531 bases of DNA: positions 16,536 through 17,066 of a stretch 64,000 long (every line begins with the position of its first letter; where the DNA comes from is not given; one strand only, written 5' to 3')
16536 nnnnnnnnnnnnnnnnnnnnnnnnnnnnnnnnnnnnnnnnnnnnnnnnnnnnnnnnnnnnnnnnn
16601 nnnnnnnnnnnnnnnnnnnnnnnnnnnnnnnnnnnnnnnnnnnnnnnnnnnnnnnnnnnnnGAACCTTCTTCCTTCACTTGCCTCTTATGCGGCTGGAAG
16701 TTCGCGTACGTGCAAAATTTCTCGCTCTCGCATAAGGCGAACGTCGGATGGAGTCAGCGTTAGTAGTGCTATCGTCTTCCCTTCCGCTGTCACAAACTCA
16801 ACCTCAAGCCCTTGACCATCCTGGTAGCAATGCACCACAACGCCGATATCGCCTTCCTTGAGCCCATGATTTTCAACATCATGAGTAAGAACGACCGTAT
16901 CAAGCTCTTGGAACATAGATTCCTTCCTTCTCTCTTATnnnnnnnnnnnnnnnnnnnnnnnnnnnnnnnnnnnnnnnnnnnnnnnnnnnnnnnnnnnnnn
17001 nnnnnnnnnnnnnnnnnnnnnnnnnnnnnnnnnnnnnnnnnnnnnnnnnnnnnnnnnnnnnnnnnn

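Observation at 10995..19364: Two hyuA/hyuB pairs in A-B-B-A order with a DUF6883/DUF4926 pair embedded inside the operon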

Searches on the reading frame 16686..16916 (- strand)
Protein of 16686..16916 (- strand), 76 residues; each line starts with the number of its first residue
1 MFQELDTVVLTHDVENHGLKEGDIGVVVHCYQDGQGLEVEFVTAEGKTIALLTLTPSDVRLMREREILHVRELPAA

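Call 3: search_protein_families(library=pfam, proteins=[window:16686-16916:-])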
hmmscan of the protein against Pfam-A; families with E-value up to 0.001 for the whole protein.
window:16686-16916:- (76 aa): 1 family
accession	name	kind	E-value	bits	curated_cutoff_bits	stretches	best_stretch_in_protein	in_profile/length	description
PF16277.11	DUF4926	-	1.2e-20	73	29.1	1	4-60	1-56/57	Domain of unknown function (DUF4926)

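Call 6: search_protein_families(library=padloc, proteins=[window:16686-16916:-], max_evalue=1)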
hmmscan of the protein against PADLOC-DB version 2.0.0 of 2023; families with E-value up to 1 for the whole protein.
window:16686-16916:- (76 aa): 0 families

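Call 7: search_protein_families(library=ncbifam, proteins=[window:16686-16916:-], max_evalue=0.01)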
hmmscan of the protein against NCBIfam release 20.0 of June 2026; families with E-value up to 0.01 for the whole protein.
window:16686-16916:- (76 aa): 0 families

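Call 10: find_encoding_contigs(protein=window:16686-16916:-, flank=10000, max_places=10)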
Protein window:16686-16916:- (76 aa): no gene with exactly this product is on record in the collection.

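Call 18: find_homologous_proteins(query=window:16686-16916:-, max_evalue=0.001)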
Query window:16686-16916:- (76 aa): 836 proteins with E <= 0.001 among 836 candidates; the best 120 are listed.
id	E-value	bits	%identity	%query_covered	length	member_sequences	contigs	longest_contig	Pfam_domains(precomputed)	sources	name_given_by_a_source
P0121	4.6e-40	152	96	100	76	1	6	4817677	PF16277.12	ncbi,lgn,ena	-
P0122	1.3e-39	150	96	100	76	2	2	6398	PF16277.12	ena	-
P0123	1.6e-39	150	95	100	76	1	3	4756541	PF16277.12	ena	-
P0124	1.7e-39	150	95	100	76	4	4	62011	PF16277.12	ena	-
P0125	1.8e-39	150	95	100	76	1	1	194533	PF16277.12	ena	-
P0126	1.8e-39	150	96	100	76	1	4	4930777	PF16277.12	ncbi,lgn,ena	-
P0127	4.4e-39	149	96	100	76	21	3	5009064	PF16277.12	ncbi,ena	-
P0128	6.2e-39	148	95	100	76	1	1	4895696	PF16277.12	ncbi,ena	-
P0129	9.0e-39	148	93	100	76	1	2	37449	PF16277.12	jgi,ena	-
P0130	1.1e-38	148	93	100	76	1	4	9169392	PF16277.12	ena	-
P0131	1.1e-38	148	93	100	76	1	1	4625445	PF16277.12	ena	-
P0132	6.0e-38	145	93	100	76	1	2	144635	PF16277.12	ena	-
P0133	3.0e-31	124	76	100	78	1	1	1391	PF16277.12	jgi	-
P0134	3.1e-30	121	75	100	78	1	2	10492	PF16277.12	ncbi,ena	-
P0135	4.1e-30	120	75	100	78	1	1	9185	PF16277.12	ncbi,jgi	-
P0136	5.1e-30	120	75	99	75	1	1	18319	PF16277.12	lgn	-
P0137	1.3e-29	119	73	99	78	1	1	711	PF16277.12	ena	-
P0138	1.7e-29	118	74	100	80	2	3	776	PF16277.12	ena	-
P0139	2.9e-29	118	71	100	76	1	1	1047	PF16277.12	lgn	-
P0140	3.4e-29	117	73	97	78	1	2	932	PF16277.12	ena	-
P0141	4.2e-29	117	74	100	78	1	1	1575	PF16277.12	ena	-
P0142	4.4e-29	117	72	99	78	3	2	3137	PF16277.12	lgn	-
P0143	4.7e-29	117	74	97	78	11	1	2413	PF16277.12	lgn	-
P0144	5.4e-29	117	71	100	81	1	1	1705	PF16277.12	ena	-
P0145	5.8e-29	117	72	99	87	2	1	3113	PF16277.12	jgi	jgi:hypothetical protein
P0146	6.1e-29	117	73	97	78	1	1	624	PF16277.12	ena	-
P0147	6.2e-29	117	73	97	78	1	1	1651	PF16277.12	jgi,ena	-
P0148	7.5e-29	116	72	100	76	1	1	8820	PF16277.12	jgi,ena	-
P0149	7.5e-29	116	71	99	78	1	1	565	PF16277.12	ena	-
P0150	8.3e-29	116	72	100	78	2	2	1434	PF16277.12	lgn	-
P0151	8.5e-29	116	72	97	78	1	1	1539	PF16277.12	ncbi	-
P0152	1.0e-28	116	72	97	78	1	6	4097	PF16277.12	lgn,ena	-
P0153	1.0e-28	116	72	97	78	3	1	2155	PF16277.12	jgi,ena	-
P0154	1.0e-28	116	72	99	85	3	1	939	PF16277.12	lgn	-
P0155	1.2e-28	116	72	100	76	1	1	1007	PF16277.12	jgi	jgi:hypothetical protein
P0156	1.2e-28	116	74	100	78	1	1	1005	PF16277.12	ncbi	-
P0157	1.3e-28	116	71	99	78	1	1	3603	PF16277.12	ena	-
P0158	1.4e-28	116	70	100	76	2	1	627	PF16277.12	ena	-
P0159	1.4e-28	116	70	100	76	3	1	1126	PF16277.12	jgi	jgi:hypothetical protein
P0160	1.5e-28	116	72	100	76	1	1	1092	PF16277.12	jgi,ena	-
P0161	1.5e-28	115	70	97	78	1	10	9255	PF16277.12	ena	-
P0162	1.7e-28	115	77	96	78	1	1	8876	PF16277.12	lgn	-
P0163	1.7e-28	115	69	99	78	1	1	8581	PF16277.12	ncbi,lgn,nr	ncbi:MAG TPA: DUF4926 domain-containing protein [Thermodesulfovibrionales bacterium]|nr:DUF4926 doma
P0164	1.8e-28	115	71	99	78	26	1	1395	PF16277.12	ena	-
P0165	1.9e-28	115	72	99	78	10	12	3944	PF16277.12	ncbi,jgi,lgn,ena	-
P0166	1.9e-28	115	74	96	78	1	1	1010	PF16277.12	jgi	jgi:hypothetical protein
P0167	2.0e-28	115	69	99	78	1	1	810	PF16277.12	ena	-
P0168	2.0e-28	115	70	100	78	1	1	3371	PF16277.12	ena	-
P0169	2.0e-28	115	73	99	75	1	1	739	PF16277.12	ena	-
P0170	2.1e-28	115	72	97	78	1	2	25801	PF16277.12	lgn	-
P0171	2.2e-28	115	73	97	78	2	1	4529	PF16277.12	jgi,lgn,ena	-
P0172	2.3e-28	115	74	96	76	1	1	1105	PF16277.12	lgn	-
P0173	2.9e-28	115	69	99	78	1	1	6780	PF16277.12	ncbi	-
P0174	3.0e-28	114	72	99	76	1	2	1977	PF16277.12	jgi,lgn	jgi:hypothetical protein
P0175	3.1e-28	114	73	99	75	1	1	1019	PF16277.12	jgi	-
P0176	3.1e-28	114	74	97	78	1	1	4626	PF16277.12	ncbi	-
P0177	3.2e-28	114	69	99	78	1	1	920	PF16277.12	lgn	-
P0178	3.7e-28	114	72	97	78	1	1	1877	PF16277.12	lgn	-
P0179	3.9e-28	114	72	100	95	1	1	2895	PF16277.12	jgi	jgi:hypothetical protein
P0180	4.1e-28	114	72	97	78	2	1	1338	PF16277.12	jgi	jgi:L-ascorbate metabolism protein UlaG (beta-lactamase superfamily)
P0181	4.1e-28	114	70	100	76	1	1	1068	PF16277.12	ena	-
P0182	4.2e-28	114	73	97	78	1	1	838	PF16277.12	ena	-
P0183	4.2e-28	114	71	100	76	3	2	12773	PF16277.12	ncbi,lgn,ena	-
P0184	4.3e-28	114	70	96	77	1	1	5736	PF16277.12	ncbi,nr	ncbi:MAG TPA: DUF4926 domain-containing protein [Thermodesulfovibrionia bacterium]|nr:DUF4926 domain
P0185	4.5e-28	114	72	97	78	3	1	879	PF16277.12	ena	-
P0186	4.7e-28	114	68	99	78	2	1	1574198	PF16277.12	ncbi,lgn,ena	-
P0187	4.9e-28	114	72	100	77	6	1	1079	PF16277.12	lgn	-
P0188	5.0e-28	114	71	100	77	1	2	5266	PF16277.12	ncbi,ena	-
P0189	5.6e-28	114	71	100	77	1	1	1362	PF16277.12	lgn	-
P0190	6.0e-28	114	70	96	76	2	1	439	PF16277.12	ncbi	-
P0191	6.2e-28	114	72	97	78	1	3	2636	PF16277.12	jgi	jgi:hypothetical protein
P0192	6.9e-28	113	70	97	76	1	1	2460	PF16277.12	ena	-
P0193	7.5e-28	113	70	97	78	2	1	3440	PF16277.12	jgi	-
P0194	7.9e-28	113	70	100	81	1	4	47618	PF16277.12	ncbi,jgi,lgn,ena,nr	ncbi:MAG: DUF4926 domain-containing protein [Nitrospirae bacterium]|nr:DUF4926 domain-containing pro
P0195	8.3e-28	113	71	100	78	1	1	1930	PF16277.12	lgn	-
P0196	9.0e-28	113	70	96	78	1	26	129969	PF16277.12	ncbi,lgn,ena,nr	ncbi:MAG: DUF4926 domain-containing protein [Candidatus Brocadia sp.]|nr:DUF4926 domain-containing p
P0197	1.0e-27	113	70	97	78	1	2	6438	PF16277.12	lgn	-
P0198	1.0e-27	113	71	96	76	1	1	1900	PF16277.12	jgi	jgi:hypothetical protein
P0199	1.1e-27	113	72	100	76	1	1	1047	PF16277.12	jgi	jgi:hypothetical protein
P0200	1.1e-27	113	74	96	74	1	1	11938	PF16277.12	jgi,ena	jgi:hypothetical protein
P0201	1.1e-27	113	71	96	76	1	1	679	PF16277.12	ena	-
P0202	1.2e-27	113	74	100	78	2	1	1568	PF16277.12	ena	-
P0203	1.3e-27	113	71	100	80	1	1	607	PF16277.12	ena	-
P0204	1.3e-27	112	73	97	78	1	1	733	PF16277.12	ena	-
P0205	1.4e-27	112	71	100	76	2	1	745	PF16277.12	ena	-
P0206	1.5e-27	112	70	100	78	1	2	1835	PF16277.12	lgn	-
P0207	1.5e-27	112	72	97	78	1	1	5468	PF16277.12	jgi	-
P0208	1.6e-27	112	72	97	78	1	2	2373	PF16277.12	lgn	-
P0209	1.8e-27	112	68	99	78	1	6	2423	PF16277.12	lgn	-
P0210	2.0e-27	112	74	96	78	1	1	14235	PF16277.12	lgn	-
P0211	2.0e-27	112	71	96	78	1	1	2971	PF16277.12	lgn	-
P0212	2.1e-27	112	71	96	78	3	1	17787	PF16277.12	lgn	-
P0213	2.2e-27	112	71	100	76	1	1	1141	PF16277.12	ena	-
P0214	2.2e-27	112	72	100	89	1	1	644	PF16277.12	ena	-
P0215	2.2e-27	112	70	96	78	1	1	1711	PF16277.12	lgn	-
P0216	2.3e-27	112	69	97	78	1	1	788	PF16277.12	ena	-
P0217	2.5e-27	112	75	96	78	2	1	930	PF16277.12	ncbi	-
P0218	2.7e-27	112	71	100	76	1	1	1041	PF16277.12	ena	-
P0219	3.0e-27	111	70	100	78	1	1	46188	PF16277.12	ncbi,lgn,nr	ncbi:MAG TPA: DUF4926 domain-containing protein [Candidatus Limnocylindrales bacterium]|nr:DUF4926 d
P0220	3.1e-27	111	68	100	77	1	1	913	PF16277.12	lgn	-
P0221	3.2e-27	111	68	100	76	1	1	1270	PF16277.12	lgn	-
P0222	3.3e-27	111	70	100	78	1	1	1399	PF16277.12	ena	-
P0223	3.3e-27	111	73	97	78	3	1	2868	PF16277.12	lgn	-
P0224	3.3e-27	111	72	97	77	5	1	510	PF16277.12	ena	-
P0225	3.4e-27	111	72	97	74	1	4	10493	PF16277.12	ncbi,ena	ncbi:MAG: DUF4926 domain-containing protein [Nitrospirota bacterium]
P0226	3.4e-27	111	73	97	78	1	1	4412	PF16277.12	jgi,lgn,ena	-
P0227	3.4e-27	111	70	100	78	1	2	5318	PF16277.12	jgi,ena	-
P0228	3.5e-27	111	73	97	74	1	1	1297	PF16277.12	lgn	-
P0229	3.9e-27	111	69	97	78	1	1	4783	PF16277.12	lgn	-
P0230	3.9e-27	111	70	100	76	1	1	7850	PF16277.12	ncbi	-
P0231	4.1e-27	111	72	97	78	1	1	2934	PF16277.12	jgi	jgi:hypothetical protein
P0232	4.1e-27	111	74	96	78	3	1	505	PF16277.12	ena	-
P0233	4.3e-27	111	69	99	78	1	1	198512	PF16277.12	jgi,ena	jgi:hypothetical protein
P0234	4.4e-27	111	71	100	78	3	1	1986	PF16277.12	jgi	jgi:hypothetical protein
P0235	4.4e-27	111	68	97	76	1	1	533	PF16277.12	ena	-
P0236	4.5e-27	111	73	96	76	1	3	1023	PF16277.12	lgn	-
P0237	4.5e-27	111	72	97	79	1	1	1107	PF16277.12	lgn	-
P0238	4.6e-27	111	69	97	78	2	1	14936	PF16277.12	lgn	-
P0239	4.6e-27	111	74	96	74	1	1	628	PF16277.12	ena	-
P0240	5.0e-27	111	70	100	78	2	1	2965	PF16277.12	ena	-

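Call 23: search_solved_structures(query=A2, max_evalue=10)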
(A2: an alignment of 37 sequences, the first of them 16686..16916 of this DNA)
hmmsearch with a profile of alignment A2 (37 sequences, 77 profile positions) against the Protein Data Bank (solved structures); distinct sequences matched with E-value up to 10: 10.
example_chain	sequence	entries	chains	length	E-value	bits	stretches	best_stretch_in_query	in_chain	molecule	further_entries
2m7s_A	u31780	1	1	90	0.21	14.6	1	12-62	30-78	Serine/arginine-rich splicing factor 1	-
2m8d_B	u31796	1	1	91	0.21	14.6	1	12-62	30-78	Serine/arginine-rich splicing factor 1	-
1x4c_A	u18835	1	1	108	0.33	14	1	12-62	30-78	Splicing factor, arginine/serine-rich 1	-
2o3d_A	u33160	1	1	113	0.36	13.8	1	12-62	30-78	Splicing factor, arginine/serine-rich 1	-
3beg_B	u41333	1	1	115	0.38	13.8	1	12-62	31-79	Splicing factor, arginine/serine-rich 1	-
4c0o_C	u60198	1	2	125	0.45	13.5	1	12-62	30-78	SERINE/ARGININE-RICH SPLICING FACTOR 1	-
6t69_A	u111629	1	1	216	0.57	13.2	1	27-51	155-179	Membrane occupation and recognition nexus protein MORN1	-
6t6q_AAA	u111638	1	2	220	0.62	13.1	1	27-51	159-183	Membrane occupation and recognition nexus protein MORN1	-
9n2z_A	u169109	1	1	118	0.66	13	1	28-58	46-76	LM2363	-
7abg_A6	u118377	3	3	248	1.2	12.1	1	12-61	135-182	Serine/arginine-rich splicing factor 1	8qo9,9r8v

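Call 28: predict_structure(alignment_id=A2)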
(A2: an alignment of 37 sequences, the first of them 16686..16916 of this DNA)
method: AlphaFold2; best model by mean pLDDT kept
length: 76 residues; sequences in the alignment: 37
mean_pLDDT: 87.0   pTM: 0.75
mean pLDDT of the five models: 87.0, 70.3, 58.1, 57.4, 52.6
residues with pLDDT >= 90: 45; 70-90: 21; 50-70: 10; < 50: 0
segments of 3 or more residues with pLDDT < 50: none
pLDDT, mean of each block of 10 residues (from residue 1): 92 89 93 91 86 95 78 62
secondary structure, 60 per line:
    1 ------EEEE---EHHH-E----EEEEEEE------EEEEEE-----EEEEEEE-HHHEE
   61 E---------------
elements in order: E7-10 E24-30 E37-42 E48-54 E59-61

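Call 48: find_related_loci(query=A2, collection=metagenome_contigs, flank=5000)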
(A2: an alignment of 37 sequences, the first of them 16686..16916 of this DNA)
Query A2 (76 aa) in metagenome_contigs; peptide patterns used: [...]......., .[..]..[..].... (x = any residue, [..] = any of these).
600 stretches matched a pattern (row limit reached: there are more); 469 encode a relative of the query (tblastn E <= 1e-3); the best 80 are kept; 80 distinct loci.
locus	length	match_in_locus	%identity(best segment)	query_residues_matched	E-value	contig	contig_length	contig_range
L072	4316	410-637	71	1-76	2e-33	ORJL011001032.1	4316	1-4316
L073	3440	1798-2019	70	1-74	4e-33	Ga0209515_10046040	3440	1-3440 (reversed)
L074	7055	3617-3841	68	1-75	5e-33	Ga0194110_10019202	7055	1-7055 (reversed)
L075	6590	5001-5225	67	1-75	3e-33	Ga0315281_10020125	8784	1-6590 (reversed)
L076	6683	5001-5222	70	1-74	4e-33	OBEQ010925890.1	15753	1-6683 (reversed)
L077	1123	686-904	67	1-73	8e-34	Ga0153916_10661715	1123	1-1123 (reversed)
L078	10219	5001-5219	70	1-73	8e-33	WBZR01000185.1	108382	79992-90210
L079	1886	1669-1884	71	1-72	6e-33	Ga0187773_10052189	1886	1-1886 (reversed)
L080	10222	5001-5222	73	1-74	1e-32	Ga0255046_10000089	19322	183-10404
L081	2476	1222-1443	73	1-74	9e-33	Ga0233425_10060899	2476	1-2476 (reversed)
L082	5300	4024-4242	74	1-73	1e-32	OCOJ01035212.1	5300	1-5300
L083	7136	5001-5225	67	1-75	6e-33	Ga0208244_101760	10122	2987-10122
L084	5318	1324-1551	70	1-76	3e-32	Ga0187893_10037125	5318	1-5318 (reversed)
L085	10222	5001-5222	70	1-74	3e-32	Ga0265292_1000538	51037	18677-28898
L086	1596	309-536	70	1-76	2e-32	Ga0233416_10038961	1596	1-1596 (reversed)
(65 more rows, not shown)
